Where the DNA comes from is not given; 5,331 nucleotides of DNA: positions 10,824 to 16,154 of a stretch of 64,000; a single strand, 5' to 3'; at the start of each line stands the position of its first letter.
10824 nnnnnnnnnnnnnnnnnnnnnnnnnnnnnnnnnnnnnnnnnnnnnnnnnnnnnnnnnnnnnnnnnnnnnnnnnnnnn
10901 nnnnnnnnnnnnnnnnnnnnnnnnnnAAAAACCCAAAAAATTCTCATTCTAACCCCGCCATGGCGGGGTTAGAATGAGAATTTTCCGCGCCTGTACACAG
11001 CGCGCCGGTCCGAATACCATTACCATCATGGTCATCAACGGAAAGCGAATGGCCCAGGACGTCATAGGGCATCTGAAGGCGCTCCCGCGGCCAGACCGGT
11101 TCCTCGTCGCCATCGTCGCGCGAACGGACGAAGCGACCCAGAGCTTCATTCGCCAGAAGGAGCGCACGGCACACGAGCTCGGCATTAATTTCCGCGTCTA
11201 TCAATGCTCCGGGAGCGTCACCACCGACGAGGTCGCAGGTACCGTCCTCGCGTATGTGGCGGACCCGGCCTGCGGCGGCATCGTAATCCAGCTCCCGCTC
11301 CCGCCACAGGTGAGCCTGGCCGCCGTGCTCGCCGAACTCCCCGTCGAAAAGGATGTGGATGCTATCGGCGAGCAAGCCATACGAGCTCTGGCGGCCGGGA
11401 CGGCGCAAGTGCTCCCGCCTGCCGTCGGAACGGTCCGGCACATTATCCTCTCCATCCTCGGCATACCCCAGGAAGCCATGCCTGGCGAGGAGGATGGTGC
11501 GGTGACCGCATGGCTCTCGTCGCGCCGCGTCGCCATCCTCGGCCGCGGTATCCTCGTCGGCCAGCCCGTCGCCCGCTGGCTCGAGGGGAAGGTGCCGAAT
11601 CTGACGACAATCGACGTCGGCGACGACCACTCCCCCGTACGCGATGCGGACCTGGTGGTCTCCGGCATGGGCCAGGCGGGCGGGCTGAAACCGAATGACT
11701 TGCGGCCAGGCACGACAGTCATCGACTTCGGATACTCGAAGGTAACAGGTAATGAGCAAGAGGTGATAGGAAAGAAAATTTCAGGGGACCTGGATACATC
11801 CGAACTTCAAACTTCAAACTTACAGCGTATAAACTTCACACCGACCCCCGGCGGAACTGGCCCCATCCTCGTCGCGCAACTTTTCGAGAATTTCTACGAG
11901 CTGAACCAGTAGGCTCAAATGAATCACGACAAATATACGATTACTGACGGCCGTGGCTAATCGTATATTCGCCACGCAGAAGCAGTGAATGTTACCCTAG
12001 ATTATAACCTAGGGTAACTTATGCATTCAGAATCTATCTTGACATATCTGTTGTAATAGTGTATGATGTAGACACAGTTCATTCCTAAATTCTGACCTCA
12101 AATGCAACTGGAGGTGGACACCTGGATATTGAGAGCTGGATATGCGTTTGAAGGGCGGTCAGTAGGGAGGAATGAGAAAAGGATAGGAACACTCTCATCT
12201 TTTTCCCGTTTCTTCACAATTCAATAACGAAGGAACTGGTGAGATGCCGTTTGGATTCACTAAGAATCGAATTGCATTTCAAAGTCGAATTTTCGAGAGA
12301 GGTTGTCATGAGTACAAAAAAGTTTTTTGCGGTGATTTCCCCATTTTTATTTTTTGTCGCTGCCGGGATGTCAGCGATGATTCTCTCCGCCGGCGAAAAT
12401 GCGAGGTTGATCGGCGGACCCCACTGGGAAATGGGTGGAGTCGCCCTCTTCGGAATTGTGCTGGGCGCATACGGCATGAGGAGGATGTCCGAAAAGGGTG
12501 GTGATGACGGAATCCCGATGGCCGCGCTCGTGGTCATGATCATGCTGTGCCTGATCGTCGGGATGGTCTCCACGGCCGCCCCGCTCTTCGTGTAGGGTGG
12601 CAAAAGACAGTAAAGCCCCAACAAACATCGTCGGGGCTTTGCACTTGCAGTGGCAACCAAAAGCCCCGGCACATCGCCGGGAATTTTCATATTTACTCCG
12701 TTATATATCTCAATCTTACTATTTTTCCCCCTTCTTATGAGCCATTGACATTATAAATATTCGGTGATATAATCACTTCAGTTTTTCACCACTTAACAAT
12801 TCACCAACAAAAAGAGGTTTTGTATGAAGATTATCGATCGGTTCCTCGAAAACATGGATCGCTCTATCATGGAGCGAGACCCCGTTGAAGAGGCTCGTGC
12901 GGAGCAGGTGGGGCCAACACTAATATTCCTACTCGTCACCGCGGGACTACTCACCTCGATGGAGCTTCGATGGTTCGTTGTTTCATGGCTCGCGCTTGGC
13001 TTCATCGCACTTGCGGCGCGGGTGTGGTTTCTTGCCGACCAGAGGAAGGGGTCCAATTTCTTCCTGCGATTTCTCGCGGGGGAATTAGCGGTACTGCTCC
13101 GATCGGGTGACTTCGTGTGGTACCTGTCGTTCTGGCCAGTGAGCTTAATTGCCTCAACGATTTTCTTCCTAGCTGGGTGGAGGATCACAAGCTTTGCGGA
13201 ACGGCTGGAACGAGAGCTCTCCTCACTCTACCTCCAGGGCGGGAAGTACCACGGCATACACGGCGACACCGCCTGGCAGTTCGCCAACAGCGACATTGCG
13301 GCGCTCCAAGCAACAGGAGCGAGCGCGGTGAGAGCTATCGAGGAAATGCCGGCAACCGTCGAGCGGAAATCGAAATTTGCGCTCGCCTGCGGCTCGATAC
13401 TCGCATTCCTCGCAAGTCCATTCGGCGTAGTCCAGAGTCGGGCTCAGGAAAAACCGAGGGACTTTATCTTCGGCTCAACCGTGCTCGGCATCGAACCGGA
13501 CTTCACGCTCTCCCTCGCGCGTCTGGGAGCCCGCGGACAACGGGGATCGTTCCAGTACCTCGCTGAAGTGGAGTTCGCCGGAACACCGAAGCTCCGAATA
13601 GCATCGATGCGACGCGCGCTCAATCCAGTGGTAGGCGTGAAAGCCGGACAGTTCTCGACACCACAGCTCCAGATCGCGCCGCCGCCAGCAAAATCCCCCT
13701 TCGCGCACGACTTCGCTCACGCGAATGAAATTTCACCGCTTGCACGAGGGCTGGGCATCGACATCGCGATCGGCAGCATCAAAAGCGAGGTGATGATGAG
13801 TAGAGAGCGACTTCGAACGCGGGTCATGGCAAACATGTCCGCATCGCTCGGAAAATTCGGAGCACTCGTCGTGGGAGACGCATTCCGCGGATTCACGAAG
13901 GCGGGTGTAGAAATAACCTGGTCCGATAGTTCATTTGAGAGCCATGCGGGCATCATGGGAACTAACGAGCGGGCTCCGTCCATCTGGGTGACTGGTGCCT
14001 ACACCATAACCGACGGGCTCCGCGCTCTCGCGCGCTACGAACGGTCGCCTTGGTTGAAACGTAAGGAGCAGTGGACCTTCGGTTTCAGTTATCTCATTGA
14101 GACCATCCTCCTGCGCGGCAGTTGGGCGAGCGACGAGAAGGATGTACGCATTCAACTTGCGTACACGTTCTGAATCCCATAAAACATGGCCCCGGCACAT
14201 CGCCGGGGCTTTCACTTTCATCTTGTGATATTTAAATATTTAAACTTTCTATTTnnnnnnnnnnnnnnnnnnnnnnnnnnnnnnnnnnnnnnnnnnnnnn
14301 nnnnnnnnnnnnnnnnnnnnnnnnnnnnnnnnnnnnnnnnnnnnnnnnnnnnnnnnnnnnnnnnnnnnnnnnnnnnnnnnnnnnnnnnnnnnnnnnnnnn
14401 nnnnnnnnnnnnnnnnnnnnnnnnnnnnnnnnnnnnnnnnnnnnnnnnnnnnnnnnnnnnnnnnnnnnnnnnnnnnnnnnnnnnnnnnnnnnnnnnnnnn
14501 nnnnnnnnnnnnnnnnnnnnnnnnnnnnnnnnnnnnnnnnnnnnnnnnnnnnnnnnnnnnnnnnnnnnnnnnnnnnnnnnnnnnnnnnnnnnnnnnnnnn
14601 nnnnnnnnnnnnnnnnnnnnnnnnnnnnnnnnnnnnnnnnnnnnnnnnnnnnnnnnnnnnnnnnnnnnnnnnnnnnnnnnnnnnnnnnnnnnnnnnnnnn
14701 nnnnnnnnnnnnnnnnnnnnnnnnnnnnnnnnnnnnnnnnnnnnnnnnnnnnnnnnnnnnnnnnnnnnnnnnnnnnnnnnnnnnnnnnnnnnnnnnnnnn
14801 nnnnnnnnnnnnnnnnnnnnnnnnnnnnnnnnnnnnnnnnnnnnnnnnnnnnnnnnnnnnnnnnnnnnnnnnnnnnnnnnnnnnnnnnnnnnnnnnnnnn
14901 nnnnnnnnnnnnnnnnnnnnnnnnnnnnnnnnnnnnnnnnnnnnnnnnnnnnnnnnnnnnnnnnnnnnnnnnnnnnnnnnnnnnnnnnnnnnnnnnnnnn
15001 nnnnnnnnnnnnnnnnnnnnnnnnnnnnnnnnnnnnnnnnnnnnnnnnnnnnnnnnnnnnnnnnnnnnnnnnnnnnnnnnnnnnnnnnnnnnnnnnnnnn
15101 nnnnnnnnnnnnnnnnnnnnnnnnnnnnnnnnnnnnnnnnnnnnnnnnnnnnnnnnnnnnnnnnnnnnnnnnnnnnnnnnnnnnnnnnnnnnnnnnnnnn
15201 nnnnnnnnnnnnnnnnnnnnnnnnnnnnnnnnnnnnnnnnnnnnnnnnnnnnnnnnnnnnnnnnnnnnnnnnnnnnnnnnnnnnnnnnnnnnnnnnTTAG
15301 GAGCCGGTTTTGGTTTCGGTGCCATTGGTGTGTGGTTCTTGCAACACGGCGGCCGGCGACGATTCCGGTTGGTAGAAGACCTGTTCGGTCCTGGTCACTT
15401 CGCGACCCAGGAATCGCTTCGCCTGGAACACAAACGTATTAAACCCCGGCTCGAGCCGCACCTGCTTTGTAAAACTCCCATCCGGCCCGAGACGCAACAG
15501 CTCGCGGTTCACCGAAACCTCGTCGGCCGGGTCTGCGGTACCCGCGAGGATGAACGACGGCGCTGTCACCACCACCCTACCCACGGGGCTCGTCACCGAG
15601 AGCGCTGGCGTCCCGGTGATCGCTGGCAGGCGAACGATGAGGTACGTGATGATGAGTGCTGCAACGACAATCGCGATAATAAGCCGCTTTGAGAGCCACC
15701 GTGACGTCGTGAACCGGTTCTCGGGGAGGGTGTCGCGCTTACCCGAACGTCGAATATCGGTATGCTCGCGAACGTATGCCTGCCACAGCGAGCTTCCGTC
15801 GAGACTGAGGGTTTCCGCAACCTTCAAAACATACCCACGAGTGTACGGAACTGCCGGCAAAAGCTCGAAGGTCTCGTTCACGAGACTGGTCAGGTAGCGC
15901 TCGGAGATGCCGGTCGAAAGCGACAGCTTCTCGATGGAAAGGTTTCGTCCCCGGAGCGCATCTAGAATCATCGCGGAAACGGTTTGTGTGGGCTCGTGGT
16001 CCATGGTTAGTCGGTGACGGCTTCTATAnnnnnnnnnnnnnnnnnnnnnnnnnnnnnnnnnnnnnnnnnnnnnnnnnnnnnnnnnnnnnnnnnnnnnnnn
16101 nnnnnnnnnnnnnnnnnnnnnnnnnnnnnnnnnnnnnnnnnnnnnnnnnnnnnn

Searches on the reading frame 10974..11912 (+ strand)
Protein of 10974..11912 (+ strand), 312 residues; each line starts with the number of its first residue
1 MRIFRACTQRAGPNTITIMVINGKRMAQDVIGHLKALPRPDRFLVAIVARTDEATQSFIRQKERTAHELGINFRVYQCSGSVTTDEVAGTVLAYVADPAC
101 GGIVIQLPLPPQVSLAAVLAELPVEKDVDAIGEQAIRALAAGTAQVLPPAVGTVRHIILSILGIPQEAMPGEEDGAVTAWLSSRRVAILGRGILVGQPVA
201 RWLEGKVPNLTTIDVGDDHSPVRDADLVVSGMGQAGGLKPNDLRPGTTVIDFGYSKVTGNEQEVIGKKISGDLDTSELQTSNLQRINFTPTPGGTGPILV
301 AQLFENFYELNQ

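Call 26: search_protein_families(library=pfam, proteins=[window:10974-11912:+], max_evalue=0.001)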
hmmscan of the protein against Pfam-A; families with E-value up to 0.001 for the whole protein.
window:10974-11912:+ (312 aa): 2 families
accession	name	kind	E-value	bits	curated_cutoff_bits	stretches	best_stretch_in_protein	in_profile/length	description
PF02882.25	THF_DHG_CYH_C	-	2.1e-18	66.6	27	1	181-309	34-154/160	Tetrahydrofolate dehydrogenase/cyclohydrolase, NAD(P)-binding domain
PF00763.28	THF_DHG_CYH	-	2.5e-18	66.8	32.8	1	24-129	4-115/115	Tetrahydrofolate dehydrogenase/cyclohydrolase, catalytic domain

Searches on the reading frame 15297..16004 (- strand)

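Call 27: search_protein_families(library=pfam, proteins=[window:15297-16004:-], max_evalue=0.001)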
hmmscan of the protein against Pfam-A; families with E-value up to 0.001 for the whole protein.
window:15297-16004:- (235 aa): 2 families
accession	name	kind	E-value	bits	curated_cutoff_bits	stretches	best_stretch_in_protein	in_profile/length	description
PF13413.12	HTH_25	-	3.9e-10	39.8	24.6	1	20-72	9-61/62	Helix-turn-helix domain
PF09136.16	Glucodextran_B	-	4.4e-09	36.6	27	1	133-211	1-81/83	Glucodextranase, domain B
